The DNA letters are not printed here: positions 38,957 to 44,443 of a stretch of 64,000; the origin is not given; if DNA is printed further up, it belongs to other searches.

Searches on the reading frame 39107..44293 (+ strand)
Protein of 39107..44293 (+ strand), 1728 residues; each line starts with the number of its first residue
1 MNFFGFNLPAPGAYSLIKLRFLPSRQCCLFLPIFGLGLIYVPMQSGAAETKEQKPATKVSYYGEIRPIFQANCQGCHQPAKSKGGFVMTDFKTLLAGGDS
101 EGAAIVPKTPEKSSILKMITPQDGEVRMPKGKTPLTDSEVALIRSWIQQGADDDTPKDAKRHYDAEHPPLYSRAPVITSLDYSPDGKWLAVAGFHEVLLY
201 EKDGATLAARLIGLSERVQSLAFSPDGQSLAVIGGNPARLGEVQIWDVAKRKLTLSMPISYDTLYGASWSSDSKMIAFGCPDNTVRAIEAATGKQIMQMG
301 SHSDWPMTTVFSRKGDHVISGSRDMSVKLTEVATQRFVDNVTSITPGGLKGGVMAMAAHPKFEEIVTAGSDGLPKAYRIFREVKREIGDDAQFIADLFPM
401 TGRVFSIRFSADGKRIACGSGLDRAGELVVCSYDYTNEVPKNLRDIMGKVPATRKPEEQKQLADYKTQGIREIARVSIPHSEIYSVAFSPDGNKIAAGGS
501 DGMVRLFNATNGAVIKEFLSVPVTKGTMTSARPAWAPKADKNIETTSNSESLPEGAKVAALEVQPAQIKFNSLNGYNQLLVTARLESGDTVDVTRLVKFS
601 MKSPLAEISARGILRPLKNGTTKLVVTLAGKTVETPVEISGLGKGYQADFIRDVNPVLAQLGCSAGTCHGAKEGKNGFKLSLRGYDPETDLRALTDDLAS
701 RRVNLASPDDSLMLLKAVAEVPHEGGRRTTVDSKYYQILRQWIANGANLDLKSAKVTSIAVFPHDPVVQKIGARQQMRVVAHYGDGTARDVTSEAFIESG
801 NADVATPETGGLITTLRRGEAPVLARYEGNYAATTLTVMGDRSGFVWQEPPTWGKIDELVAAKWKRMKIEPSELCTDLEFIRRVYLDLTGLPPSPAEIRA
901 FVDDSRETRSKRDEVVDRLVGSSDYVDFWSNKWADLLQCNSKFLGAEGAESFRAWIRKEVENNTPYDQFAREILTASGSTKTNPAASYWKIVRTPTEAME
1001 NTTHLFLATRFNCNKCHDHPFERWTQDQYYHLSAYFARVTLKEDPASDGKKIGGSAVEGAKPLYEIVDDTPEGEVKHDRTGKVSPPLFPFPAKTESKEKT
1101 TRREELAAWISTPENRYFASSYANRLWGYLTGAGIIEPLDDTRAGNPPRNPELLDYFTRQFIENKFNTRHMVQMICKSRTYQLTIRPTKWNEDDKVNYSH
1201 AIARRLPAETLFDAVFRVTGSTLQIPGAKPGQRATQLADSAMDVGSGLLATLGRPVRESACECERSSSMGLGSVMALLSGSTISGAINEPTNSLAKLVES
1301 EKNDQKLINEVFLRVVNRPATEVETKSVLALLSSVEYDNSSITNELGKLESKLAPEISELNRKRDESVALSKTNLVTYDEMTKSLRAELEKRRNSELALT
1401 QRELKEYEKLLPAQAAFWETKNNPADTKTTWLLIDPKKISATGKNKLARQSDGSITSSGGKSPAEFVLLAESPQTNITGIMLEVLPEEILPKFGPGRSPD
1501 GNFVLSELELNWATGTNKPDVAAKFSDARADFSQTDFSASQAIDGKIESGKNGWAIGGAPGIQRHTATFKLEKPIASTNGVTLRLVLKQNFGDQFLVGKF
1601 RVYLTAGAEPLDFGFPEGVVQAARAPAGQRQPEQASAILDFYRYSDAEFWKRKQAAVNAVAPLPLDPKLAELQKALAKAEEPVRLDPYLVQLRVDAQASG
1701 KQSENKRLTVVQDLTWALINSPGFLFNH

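Call 4: search_protein_families(library=pfam, proteins=[window:39107-44293:+], max_evalue=0.01)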
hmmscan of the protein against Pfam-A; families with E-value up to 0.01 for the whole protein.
window:39107-44293:+ (1728 aa): 35 families (the best 25 are shown)
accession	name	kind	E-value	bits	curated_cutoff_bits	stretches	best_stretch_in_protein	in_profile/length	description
PF07583.16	PSCyt2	-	1.9e-47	162.4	29.8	1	855-1039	1-207/209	Protein of unknown function (DUF1549)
PF07587.16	PSD1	-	8.6e-34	117.5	28.5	1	1102-1331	1-243/244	Protein of unknown function (DUF1553)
PF25174.1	Beta-prop_THOC3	-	8.1e-29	100.9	305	2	177-420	5-232/272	THOC3 beta-propeller domain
PF00400.38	WD40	-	9.3e-24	83.3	27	1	480-508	10-39/39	WD domain, G-beta repeat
PF23414.1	Beta-prop_EML_2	-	2.9e-22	79.8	90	2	242-334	21-112/266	Echinoderm microtubule-associated protein second beta-propeller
PF25173.1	Beta-prop_WDR3_1st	-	8.9e-22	78.1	154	2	188-379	2-184/184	WDR3 first beta-propeller domain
PF24817.1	WD40_WDHD1_1st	-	1.6e-20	74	109.9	3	174-278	178-282/291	WDHD1 first WD40 domain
PF24814.1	WD40_Prp19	-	5e-18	65.6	320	2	176-257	137-215/281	Prp19 WD40 domain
PF25175.1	Beta-prop_WDR5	-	2.2e-16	60.4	250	2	210-341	5-132/296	WDR5 beta-propeller domain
PF24807.1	WD40_CDC20-Fz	-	3.5e-16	59.8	200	2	179-371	14-198/292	CDC20/Fizzy WD40 domain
PF12894.13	ANAPC4_WD40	-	5.4e-15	55.8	22.9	1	480-518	38-76/91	Anaphase-promoting complex subunit 4 WD40 domain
PF07635.16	PSCyt1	-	2.5e-13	50.9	22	1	73-130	1-57/59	Planctomycete cytochrome C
PF25172.1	Beta-prop_WDR3_2nd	-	6.8e-11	42.4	140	3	210-379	128-285/293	WDR3 second beta-propeller domain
PF23393.2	Beta-prop_WDR90_POC16_2nd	-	8e-11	42.1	60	0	176-234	224-284/291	WDR90/POC16, second beta-propeller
PF23389.1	Beta-prop_WDR19_1st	-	1.9e-10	40.7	27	1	184-334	8-153/325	WDR19 first beta-propeller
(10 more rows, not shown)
